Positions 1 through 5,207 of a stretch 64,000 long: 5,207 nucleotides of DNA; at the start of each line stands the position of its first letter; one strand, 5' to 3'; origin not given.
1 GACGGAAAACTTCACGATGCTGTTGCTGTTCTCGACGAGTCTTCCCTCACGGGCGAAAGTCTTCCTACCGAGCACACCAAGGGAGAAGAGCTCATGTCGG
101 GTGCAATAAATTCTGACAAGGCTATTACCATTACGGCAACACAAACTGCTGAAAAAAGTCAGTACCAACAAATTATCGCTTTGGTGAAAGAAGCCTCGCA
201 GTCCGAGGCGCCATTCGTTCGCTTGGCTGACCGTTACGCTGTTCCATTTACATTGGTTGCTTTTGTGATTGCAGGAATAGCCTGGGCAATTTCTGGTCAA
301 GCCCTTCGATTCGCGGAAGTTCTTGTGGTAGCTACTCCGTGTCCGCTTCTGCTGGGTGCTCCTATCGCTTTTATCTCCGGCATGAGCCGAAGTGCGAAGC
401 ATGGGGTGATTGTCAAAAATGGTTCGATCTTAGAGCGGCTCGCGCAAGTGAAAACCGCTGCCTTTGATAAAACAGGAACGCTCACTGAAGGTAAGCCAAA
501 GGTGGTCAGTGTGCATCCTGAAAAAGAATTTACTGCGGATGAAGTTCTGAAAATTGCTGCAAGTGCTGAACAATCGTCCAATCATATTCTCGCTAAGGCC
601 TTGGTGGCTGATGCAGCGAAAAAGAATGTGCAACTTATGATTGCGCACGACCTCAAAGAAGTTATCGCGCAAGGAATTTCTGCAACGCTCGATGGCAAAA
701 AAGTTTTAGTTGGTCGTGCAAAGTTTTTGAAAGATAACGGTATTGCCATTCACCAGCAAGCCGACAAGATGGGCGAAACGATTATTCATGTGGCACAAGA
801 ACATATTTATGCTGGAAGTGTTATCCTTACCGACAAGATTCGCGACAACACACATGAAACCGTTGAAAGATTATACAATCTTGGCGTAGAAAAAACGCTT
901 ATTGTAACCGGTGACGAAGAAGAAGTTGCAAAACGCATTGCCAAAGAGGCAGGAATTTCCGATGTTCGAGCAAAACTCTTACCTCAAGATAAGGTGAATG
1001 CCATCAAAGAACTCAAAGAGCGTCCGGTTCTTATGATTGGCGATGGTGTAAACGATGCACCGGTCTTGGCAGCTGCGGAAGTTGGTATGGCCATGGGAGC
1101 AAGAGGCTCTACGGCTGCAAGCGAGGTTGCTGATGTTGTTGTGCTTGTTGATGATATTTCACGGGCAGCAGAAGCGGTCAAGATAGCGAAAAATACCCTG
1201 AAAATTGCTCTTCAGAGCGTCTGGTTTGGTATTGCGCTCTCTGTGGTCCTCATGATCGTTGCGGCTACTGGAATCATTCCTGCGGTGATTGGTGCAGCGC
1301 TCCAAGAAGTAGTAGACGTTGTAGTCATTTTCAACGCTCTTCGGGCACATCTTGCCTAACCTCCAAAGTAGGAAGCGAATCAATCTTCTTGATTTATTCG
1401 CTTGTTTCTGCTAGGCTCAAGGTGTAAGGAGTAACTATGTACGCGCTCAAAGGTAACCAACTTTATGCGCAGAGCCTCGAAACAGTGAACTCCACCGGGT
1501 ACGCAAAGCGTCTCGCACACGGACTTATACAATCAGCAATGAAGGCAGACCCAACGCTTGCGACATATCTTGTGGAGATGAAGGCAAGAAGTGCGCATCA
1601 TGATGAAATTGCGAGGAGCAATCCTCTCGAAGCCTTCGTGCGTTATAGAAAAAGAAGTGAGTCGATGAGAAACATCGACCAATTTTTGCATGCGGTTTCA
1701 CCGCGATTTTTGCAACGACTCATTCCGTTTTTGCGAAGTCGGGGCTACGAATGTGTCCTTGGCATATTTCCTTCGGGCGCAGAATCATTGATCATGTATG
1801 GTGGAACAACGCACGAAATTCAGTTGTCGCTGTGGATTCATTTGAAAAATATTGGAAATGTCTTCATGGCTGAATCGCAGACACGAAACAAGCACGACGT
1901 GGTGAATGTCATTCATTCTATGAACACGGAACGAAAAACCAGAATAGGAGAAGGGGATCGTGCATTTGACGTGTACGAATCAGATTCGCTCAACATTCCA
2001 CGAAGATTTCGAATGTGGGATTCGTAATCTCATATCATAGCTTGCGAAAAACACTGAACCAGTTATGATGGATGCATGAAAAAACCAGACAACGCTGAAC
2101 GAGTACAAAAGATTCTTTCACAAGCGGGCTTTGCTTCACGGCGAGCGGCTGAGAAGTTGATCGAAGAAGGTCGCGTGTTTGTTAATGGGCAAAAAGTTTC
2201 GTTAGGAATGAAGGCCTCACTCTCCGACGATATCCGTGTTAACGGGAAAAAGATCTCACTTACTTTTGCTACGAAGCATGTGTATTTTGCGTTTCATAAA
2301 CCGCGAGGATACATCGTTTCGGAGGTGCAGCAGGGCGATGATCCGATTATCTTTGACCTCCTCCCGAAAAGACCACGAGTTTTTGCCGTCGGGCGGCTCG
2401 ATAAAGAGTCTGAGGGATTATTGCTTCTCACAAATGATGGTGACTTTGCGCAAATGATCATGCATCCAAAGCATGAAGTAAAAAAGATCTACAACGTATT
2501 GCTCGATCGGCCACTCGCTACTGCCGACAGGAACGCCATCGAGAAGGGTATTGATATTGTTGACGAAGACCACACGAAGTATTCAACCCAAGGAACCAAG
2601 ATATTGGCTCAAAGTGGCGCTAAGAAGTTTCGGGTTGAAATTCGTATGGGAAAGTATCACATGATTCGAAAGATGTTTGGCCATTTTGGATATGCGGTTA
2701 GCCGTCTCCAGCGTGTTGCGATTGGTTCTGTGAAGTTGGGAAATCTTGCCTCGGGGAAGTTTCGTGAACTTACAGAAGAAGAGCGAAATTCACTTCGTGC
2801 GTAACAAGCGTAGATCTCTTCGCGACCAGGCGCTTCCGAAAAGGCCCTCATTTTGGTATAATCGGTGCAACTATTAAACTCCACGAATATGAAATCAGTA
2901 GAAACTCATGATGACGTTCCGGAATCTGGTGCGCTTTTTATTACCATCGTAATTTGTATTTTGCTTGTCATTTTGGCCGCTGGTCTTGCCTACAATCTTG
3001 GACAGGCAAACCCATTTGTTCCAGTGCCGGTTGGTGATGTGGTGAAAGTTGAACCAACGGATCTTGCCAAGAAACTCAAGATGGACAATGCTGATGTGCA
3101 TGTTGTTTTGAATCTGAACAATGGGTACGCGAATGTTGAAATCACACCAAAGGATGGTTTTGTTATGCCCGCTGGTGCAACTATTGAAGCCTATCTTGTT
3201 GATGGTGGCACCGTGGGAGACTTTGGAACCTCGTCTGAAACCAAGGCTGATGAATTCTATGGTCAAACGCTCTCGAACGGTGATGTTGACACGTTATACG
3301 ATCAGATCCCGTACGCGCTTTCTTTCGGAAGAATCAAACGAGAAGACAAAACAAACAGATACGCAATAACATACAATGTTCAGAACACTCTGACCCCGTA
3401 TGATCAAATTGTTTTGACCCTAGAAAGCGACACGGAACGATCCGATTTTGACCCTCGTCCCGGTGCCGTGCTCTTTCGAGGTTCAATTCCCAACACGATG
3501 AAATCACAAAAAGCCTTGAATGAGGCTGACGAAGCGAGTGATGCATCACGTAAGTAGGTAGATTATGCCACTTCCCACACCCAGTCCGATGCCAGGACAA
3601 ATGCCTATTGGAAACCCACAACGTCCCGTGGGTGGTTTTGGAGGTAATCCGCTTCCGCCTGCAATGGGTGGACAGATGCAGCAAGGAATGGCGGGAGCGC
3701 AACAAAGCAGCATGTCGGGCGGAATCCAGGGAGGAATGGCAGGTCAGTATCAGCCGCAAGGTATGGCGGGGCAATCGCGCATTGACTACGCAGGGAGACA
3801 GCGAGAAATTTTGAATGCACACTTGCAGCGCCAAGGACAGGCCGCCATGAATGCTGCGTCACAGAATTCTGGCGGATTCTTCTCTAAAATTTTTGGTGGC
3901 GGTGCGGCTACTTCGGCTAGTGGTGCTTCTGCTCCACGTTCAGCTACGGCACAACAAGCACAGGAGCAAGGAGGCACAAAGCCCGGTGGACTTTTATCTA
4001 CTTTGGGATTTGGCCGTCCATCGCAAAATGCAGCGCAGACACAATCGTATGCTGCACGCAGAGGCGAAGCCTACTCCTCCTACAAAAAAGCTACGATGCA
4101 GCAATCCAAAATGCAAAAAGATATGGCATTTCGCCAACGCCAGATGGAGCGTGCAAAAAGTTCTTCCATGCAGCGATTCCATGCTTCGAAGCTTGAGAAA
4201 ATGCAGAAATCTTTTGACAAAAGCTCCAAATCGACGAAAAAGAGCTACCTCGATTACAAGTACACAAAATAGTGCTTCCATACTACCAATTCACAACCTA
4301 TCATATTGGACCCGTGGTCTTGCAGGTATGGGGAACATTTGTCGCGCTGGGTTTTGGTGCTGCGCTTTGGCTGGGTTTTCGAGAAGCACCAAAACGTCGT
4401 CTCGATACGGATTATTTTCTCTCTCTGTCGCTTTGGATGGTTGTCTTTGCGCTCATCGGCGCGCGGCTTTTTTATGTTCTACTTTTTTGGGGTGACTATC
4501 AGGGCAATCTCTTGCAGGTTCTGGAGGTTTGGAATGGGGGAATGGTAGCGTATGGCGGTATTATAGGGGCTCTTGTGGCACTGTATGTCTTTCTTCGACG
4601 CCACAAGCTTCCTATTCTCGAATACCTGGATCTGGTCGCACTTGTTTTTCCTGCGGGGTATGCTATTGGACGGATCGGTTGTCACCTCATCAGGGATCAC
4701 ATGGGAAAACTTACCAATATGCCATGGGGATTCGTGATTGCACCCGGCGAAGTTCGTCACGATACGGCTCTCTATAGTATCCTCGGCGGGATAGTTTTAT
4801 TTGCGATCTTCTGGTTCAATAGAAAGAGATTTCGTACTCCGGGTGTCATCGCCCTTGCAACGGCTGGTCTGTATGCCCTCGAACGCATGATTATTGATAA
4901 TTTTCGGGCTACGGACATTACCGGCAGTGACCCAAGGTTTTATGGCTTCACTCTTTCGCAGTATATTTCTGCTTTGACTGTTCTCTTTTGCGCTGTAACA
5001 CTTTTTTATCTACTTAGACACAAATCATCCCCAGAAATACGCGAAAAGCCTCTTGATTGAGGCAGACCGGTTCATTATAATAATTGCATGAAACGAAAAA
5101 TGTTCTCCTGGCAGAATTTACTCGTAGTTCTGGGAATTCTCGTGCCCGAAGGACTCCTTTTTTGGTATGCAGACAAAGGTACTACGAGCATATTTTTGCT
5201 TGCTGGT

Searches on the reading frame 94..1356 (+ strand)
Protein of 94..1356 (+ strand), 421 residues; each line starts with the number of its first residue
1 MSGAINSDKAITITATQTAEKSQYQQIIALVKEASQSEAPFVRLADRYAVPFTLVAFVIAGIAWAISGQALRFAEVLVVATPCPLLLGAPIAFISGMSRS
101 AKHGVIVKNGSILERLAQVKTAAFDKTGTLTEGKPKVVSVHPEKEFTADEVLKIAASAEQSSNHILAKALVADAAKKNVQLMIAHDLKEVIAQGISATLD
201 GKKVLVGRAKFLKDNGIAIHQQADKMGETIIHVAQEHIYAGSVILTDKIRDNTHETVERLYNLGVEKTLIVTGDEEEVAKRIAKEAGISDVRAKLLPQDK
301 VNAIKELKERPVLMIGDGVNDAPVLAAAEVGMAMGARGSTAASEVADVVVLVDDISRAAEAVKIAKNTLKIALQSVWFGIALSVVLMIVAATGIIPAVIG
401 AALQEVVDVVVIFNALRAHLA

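Call 31: search_protein_families(library=pfam, proteins=[window:94-1356:+], max_evalue=0.00001)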
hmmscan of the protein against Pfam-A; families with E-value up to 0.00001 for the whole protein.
window:94-1356:+ (421 aa): 2 families
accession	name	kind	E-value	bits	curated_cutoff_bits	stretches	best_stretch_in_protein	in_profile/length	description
PF00702.32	Hydrolase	-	3.2e-31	109.6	26.4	1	119-328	1-190/191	haloacid dehalogenase-like hydrolase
PF00122.25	E1-E2_ATPase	-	9.6e-19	68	28.1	1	2-103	72-181/181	E1-E2 ATPase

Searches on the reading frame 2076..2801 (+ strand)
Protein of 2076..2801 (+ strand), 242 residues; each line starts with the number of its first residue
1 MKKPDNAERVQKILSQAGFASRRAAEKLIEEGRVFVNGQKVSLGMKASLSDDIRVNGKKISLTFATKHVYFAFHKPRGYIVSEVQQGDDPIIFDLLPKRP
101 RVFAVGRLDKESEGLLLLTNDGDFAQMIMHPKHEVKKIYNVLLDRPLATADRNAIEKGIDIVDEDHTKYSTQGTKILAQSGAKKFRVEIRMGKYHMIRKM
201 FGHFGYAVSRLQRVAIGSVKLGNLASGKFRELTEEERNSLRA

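Call 31: search_protein_families(library=pfam, proteins=[window:2076-2801:+], max_evalue=0.00001)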
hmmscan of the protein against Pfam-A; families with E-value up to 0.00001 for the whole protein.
window:2076-2801:+ (242 aa): 2 families
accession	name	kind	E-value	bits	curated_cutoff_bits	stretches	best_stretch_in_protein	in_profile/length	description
PF00849.27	PseudoU_synth_2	-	5.2e-19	69.4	26.8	1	70-201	2-150/152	RNA pseudouridylate synthase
PF01479.30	S4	-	9.2e-14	51.4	22.8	1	8-53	1-48/48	S4 domain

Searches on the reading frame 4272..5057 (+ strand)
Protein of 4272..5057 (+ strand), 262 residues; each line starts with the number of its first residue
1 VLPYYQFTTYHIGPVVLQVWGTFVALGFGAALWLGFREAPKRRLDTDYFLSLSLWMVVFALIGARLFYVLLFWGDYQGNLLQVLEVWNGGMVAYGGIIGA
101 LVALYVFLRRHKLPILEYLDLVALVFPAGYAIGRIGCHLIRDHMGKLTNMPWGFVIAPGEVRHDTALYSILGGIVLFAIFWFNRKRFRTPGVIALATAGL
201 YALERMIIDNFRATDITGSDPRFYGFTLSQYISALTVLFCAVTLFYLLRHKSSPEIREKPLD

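Call 31: search_protein_families(library=pfam, proteins=[window:4272-5057:+], max_evalue=0.00001)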
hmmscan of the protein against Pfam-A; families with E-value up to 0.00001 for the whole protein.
window:4272-5057:+ (262 aa): 1 family
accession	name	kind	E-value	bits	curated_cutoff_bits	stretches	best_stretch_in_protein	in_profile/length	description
PF01790.23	LGT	-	6.6e-50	170.1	24.9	1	10-246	4-240/240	Prolipoprotein diacylglyceryl transferase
